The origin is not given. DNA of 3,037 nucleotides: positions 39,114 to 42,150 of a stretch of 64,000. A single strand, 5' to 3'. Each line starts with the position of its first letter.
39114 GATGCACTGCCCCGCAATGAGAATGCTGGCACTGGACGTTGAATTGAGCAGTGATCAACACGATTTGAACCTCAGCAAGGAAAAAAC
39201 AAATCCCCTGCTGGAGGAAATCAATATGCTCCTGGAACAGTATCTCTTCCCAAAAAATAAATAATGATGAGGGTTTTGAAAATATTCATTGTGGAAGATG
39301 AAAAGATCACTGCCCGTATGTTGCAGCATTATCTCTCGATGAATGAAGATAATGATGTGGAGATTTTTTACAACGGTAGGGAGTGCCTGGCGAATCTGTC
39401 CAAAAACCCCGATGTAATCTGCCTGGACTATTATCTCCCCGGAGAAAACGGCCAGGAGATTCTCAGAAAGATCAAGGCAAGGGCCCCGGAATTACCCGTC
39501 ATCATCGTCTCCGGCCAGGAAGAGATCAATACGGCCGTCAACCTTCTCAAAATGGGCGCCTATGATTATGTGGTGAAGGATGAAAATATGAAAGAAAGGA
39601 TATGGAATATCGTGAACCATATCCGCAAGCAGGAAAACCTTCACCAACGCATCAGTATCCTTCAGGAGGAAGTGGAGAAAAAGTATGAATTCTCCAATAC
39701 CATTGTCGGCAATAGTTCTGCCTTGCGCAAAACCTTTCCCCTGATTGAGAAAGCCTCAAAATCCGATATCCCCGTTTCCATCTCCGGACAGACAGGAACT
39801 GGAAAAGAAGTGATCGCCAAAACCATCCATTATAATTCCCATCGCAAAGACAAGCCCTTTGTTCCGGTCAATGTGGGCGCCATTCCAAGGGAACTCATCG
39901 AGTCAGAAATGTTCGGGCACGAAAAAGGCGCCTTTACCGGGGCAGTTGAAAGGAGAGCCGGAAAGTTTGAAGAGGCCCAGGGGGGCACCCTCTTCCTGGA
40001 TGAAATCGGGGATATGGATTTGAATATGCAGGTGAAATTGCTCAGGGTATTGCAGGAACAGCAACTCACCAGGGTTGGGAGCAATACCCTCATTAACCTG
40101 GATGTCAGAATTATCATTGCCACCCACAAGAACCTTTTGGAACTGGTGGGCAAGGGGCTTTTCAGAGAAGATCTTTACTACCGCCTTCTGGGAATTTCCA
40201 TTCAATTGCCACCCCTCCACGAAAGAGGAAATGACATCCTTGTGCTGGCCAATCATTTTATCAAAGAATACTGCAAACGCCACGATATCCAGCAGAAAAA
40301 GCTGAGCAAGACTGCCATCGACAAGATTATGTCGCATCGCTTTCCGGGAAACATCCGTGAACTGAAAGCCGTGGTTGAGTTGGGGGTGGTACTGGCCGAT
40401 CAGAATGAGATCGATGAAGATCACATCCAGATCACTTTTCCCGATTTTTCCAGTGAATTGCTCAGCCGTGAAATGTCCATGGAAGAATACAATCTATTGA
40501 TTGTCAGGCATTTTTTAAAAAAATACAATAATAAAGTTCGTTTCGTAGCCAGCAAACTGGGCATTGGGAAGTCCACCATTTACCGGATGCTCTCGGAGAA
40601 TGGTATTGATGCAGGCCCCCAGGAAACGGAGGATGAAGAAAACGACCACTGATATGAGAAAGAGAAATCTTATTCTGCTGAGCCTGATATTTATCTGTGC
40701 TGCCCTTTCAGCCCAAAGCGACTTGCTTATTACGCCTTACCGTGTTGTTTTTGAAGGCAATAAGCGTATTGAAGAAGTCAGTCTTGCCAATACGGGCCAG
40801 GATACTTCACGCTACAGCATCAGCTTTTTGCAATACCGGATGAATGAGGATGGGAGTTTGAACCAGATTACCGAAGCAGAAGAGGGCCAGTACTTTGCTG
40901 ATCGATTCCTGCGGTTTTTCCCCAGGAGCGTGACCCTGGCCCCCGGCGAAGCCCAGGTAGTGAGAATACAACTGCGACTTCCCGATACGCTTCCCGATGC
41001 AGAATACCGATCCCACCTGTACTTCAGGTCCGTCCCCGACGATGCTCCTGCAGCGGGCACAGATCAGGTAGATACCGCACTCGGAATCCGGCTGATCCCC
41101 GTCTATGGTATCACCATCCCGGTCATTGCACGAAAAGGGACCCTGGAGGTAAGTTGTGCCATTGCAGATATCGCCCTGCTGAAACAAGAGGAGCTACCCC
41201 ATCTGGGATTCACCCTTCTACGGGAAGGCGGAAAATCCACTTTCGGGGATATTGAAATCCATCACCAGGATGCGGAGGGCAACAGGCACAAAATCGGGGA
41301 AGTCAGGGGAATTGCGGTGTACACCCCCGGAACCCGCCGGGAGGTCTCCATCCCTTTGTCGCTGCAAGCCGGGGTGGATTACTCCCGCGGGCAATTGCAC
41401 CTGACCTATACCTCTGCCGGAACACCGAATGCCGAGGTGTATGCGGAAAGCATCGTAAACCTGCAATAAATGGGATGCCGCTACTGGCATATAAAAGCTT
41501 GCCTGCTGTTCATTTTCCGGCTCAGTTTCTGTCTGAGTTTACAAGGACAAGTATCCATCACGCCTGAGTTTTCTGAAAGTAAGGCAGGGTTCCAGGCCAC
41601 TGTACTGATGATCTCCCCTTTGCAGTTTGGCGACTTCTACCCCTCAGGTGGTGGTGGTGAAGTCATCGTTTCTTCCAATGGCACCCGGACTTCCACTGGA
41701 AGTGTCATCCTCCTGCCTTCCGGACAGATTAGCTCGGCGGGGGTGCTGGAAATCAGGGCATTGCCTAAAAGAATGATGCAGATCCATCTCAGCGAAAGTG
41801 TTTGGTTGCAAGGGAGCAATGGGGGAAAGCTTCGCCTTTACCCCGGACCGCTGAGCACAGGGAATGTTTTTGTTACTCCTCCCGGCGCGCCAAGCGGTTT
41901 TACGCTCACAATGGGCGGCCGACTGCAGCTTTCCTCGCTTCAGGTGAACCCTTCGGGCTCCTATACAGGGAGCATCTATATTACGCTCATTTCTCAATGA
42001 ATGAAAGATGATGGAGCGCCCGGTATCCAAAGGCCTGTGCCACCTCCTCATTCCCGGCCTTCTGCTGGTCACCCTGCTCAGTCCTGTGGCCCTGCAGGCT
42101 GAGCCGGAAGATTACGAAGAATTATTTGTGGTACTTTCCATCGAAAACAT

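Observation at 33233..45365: Chaperone/usher-like fimbrial locus built from DUF4402-type subunits and hard-wired to a sigma-54 phosphorelay, in a Bacteroidota genome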

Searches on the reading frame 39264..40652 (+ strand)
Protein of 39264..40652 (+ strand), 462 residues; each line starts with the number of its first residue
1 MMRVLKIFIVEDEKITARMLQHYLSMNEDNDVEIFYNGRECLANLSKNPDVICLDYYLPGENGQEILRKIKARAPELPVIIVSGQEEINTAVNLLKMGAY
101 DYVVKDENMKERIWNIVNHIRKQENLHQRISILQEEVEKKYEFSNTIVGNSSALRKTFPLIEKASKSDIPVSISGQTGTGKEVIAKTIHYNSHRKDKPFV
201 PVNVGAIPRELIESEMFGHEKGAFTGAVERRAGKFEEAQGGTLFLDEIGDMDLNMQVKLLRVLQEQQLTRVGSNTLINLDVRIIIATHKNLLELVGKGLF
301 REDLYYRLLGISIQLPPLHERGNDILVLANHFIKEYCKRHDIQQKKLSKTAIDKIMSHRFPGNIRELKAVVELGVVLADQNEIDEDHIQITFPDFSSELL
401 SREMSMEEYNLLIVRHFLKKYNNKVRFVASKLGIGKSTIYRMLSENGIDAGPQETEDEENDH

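Call 3: search_protein_families(library=pfam, max_evalue=0.1, proteins=[window:39264-40652:+])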
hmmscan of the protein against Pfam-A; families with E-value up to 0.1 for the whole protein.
window:39264-40652:+ (462 aa): 18 families
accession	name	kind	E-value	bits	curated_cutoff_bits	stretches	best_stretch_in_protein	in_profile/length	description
PF00158.32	Sigma54_activat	-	1.1e-68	230.7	20.2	1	147-313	1-167/168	Sigma-54 interaction domain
PF00072.30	Response_reg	-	9e-23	81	30.2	1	7-111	1-105/111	Response regulator receiver domain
PF25601.1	AAA_lid_14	-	1.3e-20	73.4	27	1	320-389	2-71/87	AAA+ ATPase lid domain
PF14532.12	Sigma54_activ_2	-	3.3e-20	73.2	25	1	148-318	1-138/138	Sigma-54 interaction domain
PF07728.20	AAA_5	-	0.00014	22.3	22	1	173-287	4-121/139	AAA domain (dynein-related subfamily)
PF20720.3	nSTAND3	-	0.00088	19.4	27.2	0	171-200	20-49/155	Novel STAND NTPase 3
PF13245.12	AAA_19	-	0.0027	18.3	25.1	1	182-272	64-124/134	AAA domain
PF12775.13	AAA_7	-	0.003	17.6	25.8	1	137-196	3-60/181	P-loop containing dynein motor region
PF07724.20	AAA_2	-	0.0033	17.9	27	1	171-287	6-122/166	AAA domain (Cdc48 subfamily)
PF13309.12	HTH_22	-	0.012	16.1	29.6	1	425-443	44-62/63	HTH domain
PF00493.29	MCM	-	0.023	14.3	23.3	0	164-276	53-160/224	MCM P-loop domain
PF06745.19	ATPase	-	0.027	14.3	26.6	1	171-218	22-71/231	KaiC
PF00004.35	AAA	-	0.034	15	21.2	0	173-289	3-110/131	ATPase family associated with various cellular activities (AAA)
PF02796.21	HTH_7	-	0.035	14.7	23.8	0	426-445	25-44/45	Helix-turn-helix domain of resolvase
PF03709.21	OKR_DC_1_N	-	0.062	14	29.3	0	32-101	20-87/111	Orn/Lys/Arg decarboxylase, N-terminal domain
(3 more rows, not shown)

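Call 4: search_protein_families(library=ncbifam, max_evalue=0.1, proteins=[window:39264-40652:+])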
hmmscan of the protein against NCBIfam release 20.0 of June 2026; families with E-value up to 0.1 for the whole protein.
window:39264-40652:+ (462 aa): 113 families (the best 25 are shown)
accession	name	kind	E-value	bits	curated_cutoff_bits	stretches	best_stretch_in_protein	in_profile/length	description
TIGR01818.1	ntrC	equivalog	2.4e-117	392.6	558.6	1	7-418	1-408/463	nitrogen regulation protein NR(I)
TIGR02915.1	PEP_resp_reg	equivalog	3e-106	355.9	502.6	1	8-448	2-444/445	PEP-CTERM-box response regulator transcription factor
NF008469.0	PRK11361.1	equivalog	1e-104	350.8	714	1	3-449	3-457/461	acetoacetate metabolism transcriptional regulator AtoC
TIGR01817.1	nifA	equivalog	1.4e-98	331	528.85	1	88-409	138-459/534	nif-specific transcriptional activator NifA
NF041946.1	LuxO_transreg_Vib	equivalog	2e-98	330.2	800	1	9-391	1-379/463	quorum-sensing sigma-54 dependent transcriptional regulator LuxO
NF041552.1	TF_PrdR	equivalog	3.8e-97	326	795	1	115-441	236-571/577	sigma-54 dependent transcriptional regulator PrdR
NF008176.1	PRK10923.1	equivalog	4e-95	319.1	620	1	6-384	5-377/469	nitrogen regulation protein NR(I)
NF049963.1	RespRegFlgRCampy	domain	1.3e-94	317.5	750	1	6-389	2-378/429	fla regulon two-component system response regulator FlgR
NF007689.0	PRK10365.1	equivalog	2.2e-90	303.6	760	1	5-440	6-436/441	sigma-54-dependent response regulator transcription factor ZraR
NF011695.0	PRK15115.1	equivalog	5.5e-90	302.3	763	1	6-450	8-440/445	two-component system response regulator GlrR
NF050807.1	TransRegFlbDCaul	equivalog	5e-89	299.2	750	1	144-391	117-364/454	sigma-54-dependent transcriptional regulator FlbD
NF003451.0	PRK05022.1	equivalog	2.7e-88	296.9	476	1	115-398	160-442/512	nitric oxide reductase transcriptional regulator NorR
NF051870.1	NAssimRespRegNtrX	equivalog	4.6e-88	296.1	600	1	6-385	3-375/452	nitrogen assimilation response regulator NtrX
NF038308.1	RNA_repair_RtcR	equivalog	2e-86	290.9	650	1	89-392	124-436/530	RNA repair transcriptional activator RtcR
TIGR02329.1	propionate_PrpR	equivalog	1.1e-78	265.2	499.2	1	136-444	204-525/526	propionate catabolism operon regulatory protein PrpR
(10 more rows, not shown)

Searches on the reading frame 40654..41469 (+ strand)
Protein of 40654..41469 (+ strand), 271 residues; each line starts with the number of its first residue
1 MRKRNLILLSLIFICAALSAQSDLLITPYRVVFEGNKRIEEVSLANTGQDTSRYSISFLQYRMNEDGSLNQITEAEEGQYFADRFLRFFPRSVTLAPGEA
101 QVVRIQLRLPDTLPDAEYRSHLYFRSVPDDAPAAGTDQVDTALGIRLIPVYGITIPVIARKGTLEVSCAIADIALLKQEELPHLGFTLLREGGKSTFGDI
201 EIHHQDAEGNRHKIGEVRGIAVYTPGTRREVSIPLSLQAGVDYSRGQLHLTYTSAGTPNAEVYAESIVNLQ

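Call 3: search_protein_families(library=pfam, max_evalue=0.1, proteins=[window:40654-41469:+])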
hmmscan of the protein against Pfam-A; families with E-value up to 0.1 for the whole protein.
window:40654-41469:+ (271 aa): 3 families
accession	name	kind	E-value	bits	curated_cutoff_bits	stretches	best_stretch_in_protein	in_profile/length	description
PF00345.26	PapD_N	-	0.00075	19.9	23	1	26-143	4-112/126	Pili and flagellar-assembly chaperone, PapD N-terminal domain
PF14016.12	DUF4232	-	0.0011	19.6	27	0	35-134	16-105/129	Domain of unknown function (DUF4232)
PF06280.18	fn3_5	-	0.002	19.2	27.6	1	36-115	8-86/112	Fn3-like domain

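Call 4: search_protein_families(library=ncbifam, max_evalue=0.1, proteins=[window:40654-41469:+])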
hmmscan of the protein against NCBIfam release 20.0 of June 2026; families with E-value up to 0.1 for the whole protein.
window:40654-41469:+ (271 aa): 0 families

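Call 15: find_homologous_proteins(query=window:40654-41469:+, max_evalue=0.001)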
Query window:40654-41469:+ (271 aa): 2593 proteins with E <= 0.001 among 5296 candidates; the best 120 are listed.
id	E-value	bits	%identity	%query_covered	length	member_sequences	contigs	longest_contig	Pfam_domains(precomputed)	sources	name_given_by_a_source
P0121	5.3e-174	594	100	100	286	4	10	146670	-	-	-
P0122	2.7e-159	546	90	100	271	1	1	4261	-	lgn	-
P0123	2.9e-155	533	89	100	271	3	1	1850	-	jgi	jgi:hypothetical protein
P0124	1.3e-103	364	64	99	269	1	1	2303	-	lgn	-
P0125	2.9e-89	317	58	93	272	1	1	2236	-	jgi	jgi:hypothetical protein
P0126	5.0e-88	313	57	98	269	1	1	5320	PF06280.19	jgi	-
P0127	1.5e-87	311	54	97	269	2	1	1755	-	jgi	jgi:hypothetical protein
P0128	1.3e-86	308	54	97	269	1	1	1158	-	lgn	-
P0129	3.7e-86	306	54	98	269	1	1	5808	-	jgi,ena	-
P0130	9.9e-85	302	53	98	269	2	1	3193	-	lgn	-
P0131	1.6e-84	301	52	98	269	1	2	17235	-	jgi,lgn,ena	-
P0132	2.5e-84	300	54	100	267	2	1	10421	-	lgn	-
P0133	1.5e-82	295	56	93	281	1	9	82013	PF00345.27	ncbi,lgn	-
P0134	1.5e-82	295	54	96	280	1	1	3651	-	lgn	-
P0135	4.2e-82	293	52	100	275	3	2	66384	-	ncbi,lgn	-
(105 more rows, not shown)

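Call 18: search_solved_structures(query=A2, max_evalue=10, show_alignments=3)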
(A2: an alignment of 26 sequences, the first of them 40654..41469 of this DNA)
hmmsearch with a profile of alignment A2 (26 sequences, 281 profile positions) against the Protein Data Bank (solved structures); distinct sequences matched with E-value up to 10: 1.
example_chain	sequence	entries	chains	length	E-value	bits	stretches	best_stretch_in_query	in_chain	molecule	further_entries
8dvh_A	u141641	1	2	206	0.53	12.5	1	221-260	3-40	Lon protease 2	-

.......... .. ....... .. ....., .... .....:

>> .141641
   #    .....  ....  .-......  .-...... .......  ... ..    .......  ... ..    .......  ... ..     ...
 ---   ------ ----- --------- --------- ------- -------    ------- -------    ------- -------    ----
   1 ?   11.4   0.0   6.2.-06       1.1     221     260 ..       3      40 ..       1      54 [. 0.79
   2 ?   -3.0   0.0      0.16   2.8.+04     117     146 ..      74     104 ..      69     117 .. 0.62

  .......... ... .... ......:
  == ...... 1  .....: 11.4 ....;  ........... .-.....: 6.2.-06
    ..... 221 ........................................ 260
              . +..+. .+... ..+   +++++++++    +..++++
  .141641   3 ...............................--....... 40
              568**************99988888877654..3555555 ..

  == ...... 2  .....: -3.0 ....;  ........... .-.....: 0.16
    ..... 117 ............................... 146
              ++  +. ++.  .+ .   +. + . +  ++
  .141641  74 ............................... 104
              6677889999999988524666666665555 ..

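Call 19: search_protein_families(library=pfam, alignment_id=A2, max_evalue=0.01)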
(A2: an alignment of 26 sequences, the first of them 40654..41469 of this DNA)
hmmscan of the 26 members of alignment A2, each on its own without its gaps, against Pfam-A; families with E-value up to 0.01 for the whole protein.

A. member 1, window:40654-41469:+ (271 aa): 3 families
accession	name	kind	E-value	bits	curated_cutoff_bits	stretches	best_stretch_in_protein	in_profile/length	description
PF00345.26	PapD_N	-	0.00075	19.9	23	1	26-143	4-112/126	Pili and flagellar-assembly chaperone, PapD N-terminal domain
PF14016.12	DUF4232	-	0.0011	19.6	27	0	35-134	16-105/129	Domain of unknown function (DUF4232)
PF06280.18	fn3_5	-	0.002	19.2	27.6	1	36-115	8-86/112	Fn3-like domain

B. families by the number of members that match (of 26 scanned): 5 families
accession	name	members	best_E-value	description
PF00345.26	PapD_N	24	4.7e-06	Pili and flagellar-assembly chaperone, PapD N-terminal domain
PF06280.18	fn3_5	20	2.1e-05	Fn3-like domain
PF22544.2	HYDIN_VesB_CFA65-like_Ig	10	2.9e-05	HYDIN/CFA65/VesB-like, Ig-like domain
PF14016.12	DUF4232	3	0.0007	Domain of unknown function (DUF4232)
PF24816.2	Ig_CFAP65__9th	1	0.0098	Cilia- and flagella-associated protein 65-like, Ig-like domain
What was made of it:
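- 40654..41469 (+): Periplasmic two-Ig-domain pilus chaperone. PapD_N weak hits in 24 of 26 family members (call 19).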

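Call 36: predict_structure(alignment_id=A2)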
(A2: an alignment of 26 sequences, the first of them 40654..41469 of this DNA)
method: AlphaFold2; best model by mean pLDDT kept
length: 271 residues; sequences in the alignment: 26
mean_pLDDT: 87.5   pTM: 0.77
mean pLDDT of the five models: 87.5, 86.4, 86.0, 85.2, 84.4
residues with pLDDT >= 90: 177; 70-90: 64; 50-70: 15; < 50: 15
segments of 3 or more residues with pLDDT < 50: 133-147
pLDDT, mean of each block of 10 residues (from residue 1): 85 70 84 94 91 93 92 91 97 94 97 95 85 47 47 92 96 87 94 95 92 94 95 90 87 88 93 66
secondary structure, 60 per line:
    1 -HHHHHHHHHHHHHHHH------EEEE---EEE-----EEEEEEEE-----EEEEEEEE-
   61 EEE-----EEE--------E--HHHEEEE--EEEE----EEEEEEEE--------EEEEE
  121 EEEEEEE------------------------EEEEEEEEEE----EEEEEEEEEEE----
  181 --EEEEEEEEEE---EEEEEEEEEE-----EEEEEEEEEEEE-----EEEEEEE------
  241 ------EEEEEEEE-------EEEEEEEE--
elements in order: H2-17 E24-27 E31-33 E39-46 E52-59 E61-63 E69-71 E86-89 E92-95 E100-107 E116-127 E152-161 E166-176 E183-192 E196-205 E211-222 E228-234 E247-254 E262-269
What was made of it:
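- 40654..41469 (+): AF2 pLDDT 87.5 (call 36).
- On Chaperone-usher pathway (general): AF2 model with pLDDT 87.5 and two beta-sandwich domains (call 36).
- Two beta-sandwich domains (call 36).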

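Call 40: fold_search(model_id=the predicted structure, library=pdb)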
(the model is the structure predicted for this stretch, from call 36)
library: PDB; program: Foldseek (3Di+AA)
matches with E <= 10: 1992; with E <= 0.001: 124
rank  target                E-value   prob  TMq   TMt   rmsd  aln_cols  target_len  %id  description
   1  5d6h_A                5.2e-10  1.00  0.48  0.56   6.6       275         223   14  Crystal structure of CsuC-CsuA/B chaperone-major subunit pre-assembly complex from Csu biofilm-mediating pili of Acine (released 2015-11-04)
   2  6fqa_A                1.1e-09  1.00  0.49  0.56   6.4       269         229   14  Crystal structure of the CsuC-CsuA/B chaperone-subunit preassembly complex of the archaic chaperone-usher Csu pili of  (released 2018-09-26)
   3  6fqa_C                2.7e-09  1.00  0.47  0.53   6.5       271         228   13  Crystal structure of the CsuC-CsuA/B chaperone-subunit preassembly complex of the archaic chaperone-usher Csu pili of  (released 2018-09-26)
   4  6fq0_C                5.5e-09  1.00  0.44  0.55   8.7       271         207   14  Crystal structure of the CsuC-CsuA/B chaperone-subunit preassembly complex of the archaic chaperone-usher Csu pili of  (released 2018-09-26)
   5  5ghu                  1.7e-08  1.00  0.45  0.56   6.5       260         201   12  Crystal structure of YadV chaperone at 1.63 Angstrom (released 2017-06-28)
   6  4y2o_A                1.8e-08  1.00  0.45  0.55   7.4       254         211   12  Structure of CFA/I pili chaperone-major subunit complex (CfaA-CfaB) (released 2016-08-10)
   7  6k73_B                1.8e-08  1.00  0.44  0.54   7.9       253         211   12  Chaperone-tip adhesin complex is vital for synergistic activation of CFA/I fimbriae biogenesis (released 2020-06-10)
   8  6fjy_A                2.3e-08  1.00  0.43  0.51   7.2       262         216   14  Crystal structure of CsuC-CsuE chaperone-tip adhesion subunit pre-assembly complex from archaic chaperone-usher Csu pi (released 2018-05-16)
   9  4ncd                  4.9e-08  1.00  0.45  0.54   7.9       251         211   12  Crystal Structure of Class 5 Fimbriae Chaperone CfaA (released 2014-08-27)
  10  3dsn_A                7.0e-08  1.00  0.42  0.54   7.6       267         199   12  Crystal structure of the complex of the Caf1M chaperone with the mini-fiber of two Caf1 subunits (Caf1:Caf1), carrying (released 2009-07-14)
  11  3dos_A                8.6e-08  1.00  0.42  0.53   8.0       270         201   12  Crystal structure of the complex of the Caf1M chaperone with the mini-fiber of two Caf1 subunits (Caf1:Caf1), carrying (released 2009-07-14)
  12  1p5u_A                1.1e-07  1.00  0.43  0.53   8.1       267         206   12  X-ray structure of the ternary Caf1M:Caf1:Caf1 chaperone:subunit:subunit complex (released 2003-06-24)
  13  6k73_A                1.4e-07  1.00  0.42  0.53   9.0       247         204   13  Chaperone-tip adhesin complex is vital for synergistic activation of CFA/I fimbriae biogenesis (released 2020-06-10)
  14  6fq0_A                1.5e-07  1.00  0.44  0.56   6.8       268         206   14  Crystal structure of the CsuC-CsuA/B chaperone-subunit preassembly complex of the archaic chaperone-usher Csu pili of  (released 2018-09-26)
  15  9i25_C                1.7e-07  1.00  0.42  0.45   8.7       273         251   10  WxLIP from Enterococcus faecium locus A bound to long WxL (released 2026-01-28)
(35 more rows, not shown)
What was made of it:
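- On Chaperone-usher pathway (general): Foldseek hits are CsuC, YadV, CfaA, Caf1M and PapD at E 5e-10 to 1e-6 (call 40).
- Closest known: Classical chaperone-usher pili: type 1. Same: The two-Ig-domain chaperone fold (call 40).
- Top hits are CsuC, YadV, CfaA, Caf1M, CupB2 and PapD (call 40). The chaperone hits are nearly all pilus chaperones (call 40).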

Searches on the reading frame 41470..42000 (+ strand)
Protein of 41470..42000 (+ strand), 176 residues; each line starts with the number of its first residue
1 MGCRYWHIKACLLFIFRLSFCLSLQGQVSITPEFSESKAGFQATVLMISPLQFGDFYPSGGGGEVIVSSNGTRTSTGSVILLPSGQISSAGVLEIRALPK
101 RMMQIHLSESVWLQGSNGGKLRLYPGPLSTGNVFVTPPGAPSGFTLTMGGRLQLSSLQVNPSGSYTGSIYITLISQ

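Call 3: search_protein_families(library=pfam, max_evalue=0.1, proteins=[window:41470-42000:+])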
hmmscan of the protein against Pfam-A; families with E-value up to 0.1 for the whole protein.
window:41470-42000:+ (176 aa): 2 families
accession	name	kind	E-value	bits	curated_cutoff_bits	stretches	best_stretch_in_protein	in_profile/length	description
PF14352.11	DUF4402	-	3.1e-16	60.6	25.2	1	49-173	7-127/129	Domain of unknown function (DUF4402)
PF14673.11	DUF4459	-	0.033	14.6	27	1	8-48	1-41/159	Domain of unknown function (DUF4459)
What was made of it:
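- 41470..42000 (+): Minor DUF4402 subunit (176 aa), in a position conserved between chaperone and usher. Pfam 60.6 bits (call 3).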

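Call 4: search_protein_families(library=ncbifam, max_evalue=0.1, proteins=[window:41470-42000:+])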
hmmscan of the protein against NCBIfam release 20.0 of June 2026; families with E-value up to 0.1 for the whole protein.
window:41470-42000:+ (176 aa): 0 families
